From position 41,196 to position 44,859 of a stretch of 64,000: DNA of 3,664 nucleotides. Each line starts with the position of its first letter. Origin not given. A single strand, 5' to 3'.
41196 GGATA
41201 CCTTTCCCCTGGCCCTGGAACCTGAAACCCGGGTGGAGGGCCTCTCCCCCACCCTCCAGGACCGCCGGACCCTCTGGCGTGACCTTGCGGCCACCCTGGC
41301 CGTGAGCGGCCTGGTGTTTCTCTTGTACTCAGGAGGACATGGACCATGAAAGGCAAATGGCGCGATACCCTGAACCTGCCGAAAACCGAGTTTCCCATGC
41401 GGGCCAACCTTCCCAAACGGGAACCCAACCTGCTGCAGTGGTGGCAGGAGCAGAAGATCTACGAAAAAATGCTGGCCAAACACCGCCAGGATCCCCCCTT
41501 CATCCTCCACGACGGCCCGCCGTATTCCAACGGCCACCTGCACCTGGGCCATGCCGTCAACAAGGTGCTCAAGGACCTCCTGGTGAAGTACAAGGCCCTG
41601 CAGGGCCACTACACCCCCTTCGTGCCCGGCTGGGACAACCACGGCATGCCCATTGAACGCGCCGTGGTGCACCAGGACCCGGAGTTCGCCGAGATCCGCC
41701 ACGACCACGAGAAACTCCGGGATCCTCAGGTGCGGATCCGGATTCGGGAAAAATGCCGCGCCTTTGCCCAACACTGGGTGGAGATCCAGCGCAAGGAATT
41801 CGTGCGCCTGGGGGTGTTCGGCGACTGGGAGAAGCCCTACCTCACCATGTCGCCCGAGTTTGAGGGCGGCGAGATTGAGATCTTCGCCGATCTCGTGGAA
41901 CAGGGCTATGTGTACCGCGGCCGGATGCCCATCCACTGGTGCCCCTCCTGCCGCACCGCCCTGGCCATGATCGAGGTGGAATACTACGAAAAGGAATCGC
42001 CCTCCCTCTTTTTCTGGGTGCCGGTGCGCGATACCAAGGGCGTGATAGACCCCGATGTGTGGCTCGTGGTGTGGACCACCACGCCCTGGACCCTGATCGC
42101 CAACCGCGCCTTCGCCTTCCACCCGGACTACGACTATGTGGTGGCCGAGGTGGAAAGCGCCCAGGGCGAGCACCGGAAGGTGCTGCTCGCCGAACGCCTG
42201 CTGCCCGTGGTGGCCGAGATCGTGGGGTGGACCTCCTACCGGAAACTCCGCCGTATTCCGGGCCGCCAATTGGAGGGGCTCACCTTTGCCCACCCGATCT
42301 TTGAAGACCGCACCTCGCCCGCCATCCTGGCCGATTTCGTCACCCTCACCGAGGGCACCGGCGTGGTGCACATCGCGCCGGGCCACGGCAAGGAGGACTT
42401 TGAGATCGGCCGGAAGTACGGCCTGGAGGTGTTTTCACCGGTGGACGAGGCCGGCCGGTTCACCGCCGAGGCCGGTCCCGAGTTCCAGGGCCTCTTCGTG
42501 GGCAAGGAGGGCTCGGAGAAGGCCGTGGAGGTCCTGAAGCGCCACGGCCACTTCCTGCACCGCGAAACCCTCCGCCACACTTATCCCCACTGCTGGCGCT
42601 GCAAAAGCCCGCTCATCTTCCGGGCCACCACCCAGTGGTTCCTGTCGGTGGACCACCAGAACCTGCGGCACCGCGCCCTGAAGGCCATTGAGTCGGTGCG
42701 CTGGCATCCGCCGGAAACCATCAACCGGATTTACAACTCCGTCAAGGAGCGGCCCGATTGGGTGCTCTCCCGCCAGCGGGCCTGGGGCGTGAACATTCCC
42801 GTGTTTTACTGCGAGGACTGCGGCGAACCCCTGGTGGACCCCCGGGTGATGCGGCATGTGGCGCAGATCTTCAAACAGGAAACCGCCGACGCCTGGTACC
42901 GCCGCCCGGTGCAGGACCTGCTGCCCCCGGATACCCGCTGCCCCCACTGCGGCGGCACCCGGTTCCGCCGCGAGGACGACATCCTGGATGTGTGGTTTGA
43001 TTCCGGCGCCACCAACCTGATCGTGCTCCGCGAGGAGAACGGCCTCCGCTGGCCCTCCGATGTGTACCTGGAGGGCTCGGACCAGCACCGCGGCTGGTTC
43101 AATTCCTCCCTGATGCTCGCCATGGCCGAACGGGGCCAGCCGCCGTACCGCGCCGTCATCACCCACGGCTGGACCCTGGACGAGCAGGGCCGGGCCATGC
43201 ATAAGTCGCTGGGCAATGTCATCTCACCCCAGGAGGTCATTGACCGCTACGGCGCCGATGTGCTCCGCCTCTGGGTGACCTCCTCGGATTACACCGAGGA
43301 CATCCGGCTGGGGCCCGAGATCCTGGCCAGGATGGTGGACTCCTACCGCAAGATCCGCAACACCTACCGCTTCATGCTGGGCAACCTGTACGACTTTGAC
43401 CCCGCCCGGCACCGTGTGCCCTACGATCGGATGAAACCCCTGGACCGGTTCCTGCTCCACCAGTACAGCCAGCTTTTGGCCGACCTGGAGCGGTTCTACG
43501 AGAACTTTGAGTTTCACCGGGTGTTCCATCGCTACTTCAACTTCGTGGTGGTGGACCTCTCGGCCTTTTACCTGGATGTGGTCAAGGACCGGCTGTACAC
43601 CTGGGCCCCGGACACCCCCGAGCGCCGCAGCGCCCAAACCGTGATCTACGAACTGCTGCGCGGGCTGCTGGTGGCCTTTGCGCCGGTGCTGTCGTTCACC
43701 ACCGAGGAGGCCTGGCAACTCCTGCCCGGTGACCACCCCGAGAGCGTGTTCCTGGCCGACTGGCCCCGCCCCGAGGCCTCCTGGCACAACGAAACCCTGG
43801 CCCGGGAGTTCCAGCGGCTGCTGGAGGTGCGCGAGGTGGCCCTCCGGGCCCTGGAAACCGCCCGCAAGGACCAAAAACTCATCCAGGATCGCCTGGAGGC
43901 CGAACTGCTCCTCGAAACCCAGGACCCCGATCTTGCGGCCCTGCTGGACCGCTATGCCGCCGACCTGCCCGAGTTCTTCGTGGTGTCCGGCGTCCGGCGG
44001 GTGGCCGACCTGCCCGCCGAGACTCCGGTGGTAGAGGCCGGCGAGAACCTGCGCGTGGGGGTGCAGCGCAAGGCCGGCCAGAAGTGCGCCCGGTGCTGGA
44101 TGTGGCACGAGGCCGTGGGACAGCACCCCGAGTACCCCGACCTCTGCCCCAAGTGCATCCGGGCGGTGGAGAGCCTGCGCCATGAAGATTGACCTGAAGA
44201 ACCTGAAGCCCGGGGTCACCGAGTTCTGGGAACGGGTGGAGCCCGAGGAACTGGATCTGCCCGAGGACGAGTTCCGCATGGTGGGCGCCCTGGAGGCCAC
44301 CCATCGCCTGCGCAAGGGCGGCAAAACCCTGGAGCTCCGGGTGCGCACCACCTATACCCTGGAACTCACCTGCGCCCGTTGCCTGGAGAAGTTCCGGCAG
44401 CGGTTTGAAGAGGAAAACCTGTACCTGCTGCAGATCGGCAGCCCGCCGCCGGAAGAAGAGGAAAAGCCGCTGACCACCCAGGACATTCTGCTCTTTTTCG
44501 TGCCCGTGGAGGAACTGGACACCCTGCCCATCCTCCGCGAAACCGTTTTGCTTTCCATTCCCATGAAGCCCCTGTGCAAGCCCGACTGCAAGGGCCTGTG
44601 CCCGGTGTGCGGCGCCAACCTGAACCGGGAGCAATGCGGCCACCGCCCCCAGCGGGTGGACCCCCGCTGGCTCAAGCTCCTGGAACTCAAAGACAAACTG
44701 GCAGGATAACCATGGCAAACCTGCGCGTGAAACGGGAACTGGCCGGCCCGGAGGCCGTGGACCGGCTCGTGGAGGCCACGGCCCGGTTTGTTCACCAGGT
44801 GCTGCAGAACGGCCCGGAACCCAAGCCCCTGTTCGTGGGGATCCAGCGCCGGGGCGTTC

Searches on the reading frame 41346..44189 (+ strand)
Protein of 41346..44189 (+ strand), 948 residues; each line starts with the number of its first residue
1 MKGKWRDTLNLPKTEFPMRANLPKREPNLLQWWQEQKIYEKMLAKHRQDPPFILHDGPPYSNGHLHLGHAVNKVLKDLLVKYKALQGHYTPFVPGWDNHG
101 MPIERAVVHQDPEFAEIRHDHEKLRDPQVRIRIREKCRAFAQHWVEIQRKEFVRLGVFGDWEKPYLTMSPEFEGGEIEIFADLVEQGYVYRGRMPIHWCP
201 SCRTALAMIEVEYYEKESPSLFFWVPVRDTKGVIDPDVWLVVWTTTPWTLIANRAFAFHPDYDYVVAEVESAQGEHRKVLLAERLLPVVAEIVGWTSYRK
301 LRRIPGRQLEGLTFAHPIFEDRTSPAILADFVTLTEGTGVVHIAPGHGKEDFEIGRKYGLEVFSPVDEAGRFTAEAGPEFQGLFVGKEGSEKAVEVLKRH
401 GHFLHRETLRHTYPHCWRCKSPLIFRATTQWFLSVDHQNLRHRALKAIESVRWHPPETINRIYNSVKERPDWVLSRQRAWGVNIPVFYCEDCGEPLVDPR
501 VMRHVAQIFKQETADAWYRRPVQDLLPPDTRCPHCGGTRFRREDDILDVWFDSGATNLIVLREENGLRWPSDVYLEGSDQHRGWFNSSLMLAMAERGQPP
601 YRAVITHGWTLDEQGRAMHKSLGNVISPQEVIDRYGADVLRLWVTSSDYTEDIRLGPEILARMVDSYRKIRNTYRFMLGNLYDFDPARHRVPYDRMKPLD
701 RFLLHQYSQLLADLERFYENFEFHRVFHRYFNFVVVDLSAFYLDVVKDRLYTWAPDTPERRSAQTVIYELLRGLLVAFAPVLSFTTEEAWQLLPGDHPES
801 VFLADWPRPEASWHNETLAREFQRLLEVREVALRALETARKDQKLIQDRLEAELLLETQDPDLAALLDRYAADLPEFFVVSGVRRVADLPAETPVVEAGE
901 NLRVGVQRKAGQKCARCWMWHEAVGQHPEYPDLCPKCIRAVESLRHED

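Call 39: find_homologous_proteins(query=window:41346-44189:+, max_evalue=1e-100)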
Query window:41346-44189:+ (948 aa): 7956 proteins with E <= 1e-100 among 8000 candidates; the best 120 are listed.
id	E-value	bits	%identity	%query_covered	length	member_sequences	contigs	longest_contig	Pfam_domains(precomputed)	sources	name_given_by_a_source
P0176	0.0e+0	2225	98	100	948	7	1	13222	PF09334.18,PF08264.20,PF01921.25,PF00133.29,PF06827.21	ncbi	-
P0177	0.0e+0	1937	85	100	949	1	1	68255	PF09334.18,PF08264.20,PF01921.25,PF00133.29,PF06827.21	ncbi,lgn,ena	-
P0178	0.0e+0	1614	70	100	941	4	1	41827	PF09334.18,PF08264.20,PF01921.25,PF00133.29,PF06827.21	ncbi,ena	-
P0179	0.0e+0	1524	65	99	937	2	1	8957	PF09334.18,PF08264.20,PF01921.25,PF00133.29,PF06827.21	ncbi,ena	-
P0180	0.0e+0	1379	61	99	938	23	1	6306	PF09334.18,PF01406.26,PF08264.20,PF13603.13,PF01921.25,PF00133.29,PF06827.21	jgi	-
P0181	0.0e+0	1369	61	99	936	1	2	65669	PF09334.18,PF01406.26,PF08264.20,PF13603.13,PF01921.25,PF00133.29,PF06827.21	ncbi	-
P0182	0.0e+0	1365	61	99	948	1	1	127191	PF09334.18,PF08264.20,PF13603.13,PF00133.29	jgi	jgi:isoleucyl-tRNA synthetase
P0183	0.0e+0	1358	59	99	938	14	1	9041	PF09334.18,PF01406.26,PF08264.20,PF13603.13,PF01921.25,PF00133.29,PF06827.21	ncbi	-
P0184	0.0e+0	1300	58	99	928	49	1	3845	PF09334.18,PF08264.20,PF13603.13,PF01921.25,PF00133.29,PF06827.21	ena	-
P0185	0.0e+0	1279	55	99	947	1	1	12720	PF09334.18,PF01406.26,PF08264.20,PF13603.13,PF01921.25,PF00133.29,PF06827.21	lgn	-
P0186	0.0e+0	1265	58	99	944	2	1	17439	PF09334.18,PF01406.26,PF08264.20,PF00133.29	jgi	-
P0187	0.0e+0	1262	59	99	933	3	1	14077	PF09334.18,PF01406.26,PF08264.20,PF01921.25,PF00133.29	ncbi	-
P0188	0.0e+0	1255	57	99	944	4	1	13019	PF09334.18,PF08264.20,PF01921.25,PF00133.29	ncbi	-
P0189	0.0e+0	1247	57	98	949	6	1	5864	PF09334.18,PF01406.26,PF08264.20,PF01921.25,PF00133.29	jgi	-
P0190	0.0e+0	1245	58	99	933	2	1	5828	PF09334.18,PF01406.26,PF08264.20,PF01921.25,PF00133.29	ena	-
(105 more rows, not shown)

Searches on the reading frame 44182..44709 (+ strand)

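Call 68: search_protein_families(library=pfam, proteins=[window:44182-44709:+], max_evalue=0.00001)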
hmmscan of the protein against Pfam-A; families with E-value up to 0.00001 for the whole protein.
window:44182-44709:+ (175 aa): 1 family
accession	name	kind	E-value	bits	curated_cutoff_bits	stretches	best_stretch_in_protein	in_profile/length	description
PF02620.22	YceD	-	3.2e-31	108.3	33.2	1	53-170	2-119/119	Large ribosomal RNA subunit accumulation protein YceD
